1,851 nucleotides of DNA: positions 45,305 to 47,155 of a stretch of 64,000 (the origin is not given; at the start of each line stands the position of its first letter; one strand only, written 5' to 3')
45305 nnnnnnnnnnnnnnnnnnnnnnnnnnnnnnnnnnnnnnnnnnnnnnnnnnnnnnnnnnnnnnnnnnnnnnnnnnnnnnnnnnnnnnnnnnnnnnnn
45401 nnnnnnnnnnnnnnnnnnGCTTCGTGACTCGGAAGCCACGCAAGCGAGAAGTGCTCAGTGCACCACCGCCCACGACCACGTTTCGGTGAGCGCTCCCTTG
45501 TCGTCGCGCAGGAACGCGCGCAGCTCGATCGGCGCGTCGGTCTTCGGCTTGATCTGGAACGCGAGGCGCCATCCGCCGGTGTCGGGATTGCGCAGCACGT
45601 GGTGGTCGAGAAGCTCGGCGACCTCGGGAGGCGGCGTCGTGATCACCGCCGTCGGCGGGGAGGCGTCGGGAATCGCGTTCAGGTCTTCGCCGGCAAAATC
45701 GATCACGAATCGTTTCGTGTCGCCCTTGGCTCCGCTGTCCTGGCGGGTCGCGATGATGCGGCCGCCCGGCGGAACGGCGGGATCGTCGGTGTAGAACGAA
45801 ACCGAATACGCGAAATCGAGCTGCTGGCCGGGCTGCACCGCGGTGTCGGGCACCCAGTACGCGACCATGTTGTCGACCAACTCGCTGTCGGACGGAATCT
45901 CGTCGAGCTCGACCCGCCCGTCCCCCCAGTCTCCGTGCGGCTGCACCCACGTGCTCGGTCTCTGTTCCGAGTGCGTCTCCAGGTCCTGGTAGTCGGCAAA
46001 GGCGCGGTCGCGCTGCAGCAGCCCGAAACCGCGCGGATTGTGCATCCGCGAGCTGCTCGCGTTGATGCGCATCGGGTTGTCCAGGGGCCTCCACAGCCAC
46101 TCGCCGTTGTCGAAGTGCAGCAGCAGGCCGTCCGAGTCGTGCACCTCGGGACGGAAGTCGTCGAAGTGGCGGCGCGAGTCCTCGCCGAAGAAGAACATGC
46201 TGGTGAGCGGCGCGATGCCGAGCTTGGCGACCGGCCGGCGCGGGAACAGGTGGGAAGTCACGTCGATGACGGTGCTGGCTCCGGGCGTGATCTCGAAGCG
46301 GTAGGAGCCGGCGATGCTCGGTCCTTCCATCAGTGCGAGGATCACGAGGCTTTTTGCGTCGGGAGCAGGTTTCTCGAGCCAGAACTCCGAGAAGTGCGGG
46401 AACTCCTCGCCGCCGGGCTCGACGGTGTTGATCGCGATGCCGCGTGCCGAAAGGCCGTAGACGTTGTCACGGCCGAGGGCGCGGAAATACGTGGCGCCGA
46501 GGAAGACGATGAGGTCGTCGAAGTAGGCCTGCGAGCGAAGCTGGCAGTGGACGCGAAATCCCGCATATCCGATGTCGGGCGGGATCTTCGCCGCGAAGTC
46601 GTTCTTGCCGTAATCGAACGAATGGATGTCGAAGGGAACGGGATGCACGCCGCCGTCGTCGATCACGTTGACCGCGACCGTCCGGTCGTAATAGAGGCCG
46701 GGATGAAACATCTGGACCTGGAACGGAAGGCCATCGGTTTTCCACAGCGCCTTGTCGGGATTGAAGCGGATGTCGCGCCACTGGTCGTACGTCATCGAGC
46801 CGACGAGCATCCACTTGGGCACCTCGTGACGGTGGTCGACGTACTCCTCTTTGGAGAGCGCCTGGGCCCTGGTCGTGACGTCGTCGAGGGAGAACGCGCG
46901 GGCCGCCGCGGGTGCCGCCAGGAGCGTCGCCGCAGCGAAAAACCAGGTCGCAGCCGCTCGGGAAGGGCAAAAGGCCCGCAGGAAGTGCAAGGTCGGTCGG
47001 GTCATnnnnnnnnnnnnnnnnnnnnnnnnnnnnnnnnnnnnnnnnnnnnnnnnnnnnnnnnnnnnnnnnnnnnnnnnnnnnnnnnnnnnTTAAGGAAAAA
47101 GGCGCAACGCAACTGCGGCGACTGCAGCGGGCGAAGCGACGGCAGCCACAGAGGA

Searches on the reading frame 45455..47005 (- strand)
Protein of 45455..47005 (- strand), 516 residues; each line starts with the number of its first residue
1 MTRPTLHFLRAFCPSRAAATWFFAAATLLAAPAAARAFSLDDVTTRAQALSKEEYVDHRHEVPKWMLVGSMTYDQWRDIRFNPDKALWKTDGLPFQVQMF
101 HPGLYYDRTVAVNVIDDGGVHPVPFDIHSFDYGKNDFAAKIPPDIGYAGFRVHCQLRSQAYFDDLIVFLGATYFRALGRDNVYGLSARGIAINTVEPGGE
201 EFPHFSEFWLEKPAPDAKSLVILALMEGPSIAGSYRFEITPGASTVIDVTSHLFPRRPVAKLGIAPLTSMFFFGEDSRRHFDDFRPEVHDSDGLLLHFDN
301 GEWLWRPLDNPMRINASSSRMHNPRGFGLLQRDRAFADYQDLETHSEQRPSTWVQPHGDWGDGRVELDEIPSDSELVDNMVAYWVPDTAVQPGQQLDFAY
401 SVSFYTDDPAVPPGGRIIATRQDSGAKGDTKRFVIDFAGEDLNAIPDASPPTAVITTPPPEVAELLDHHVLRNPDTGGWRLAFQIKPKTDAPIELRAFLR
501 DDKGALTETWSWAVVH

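Call 3: search_protein_families(library=pfam, proteins=[window:45455-47005:-], max_evalue=0.01)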
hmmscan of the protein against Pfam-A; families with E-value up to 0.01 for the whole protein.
window:45455-47005:- (516 aa): 1 family
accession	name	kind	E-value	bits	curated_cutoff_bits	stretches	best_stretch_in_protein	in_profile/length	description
PF04349.18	MdoG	-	1.5e-186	621.5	25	1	38-512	1-476/478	Periplasmic glucan biosynthesis protein, MdoG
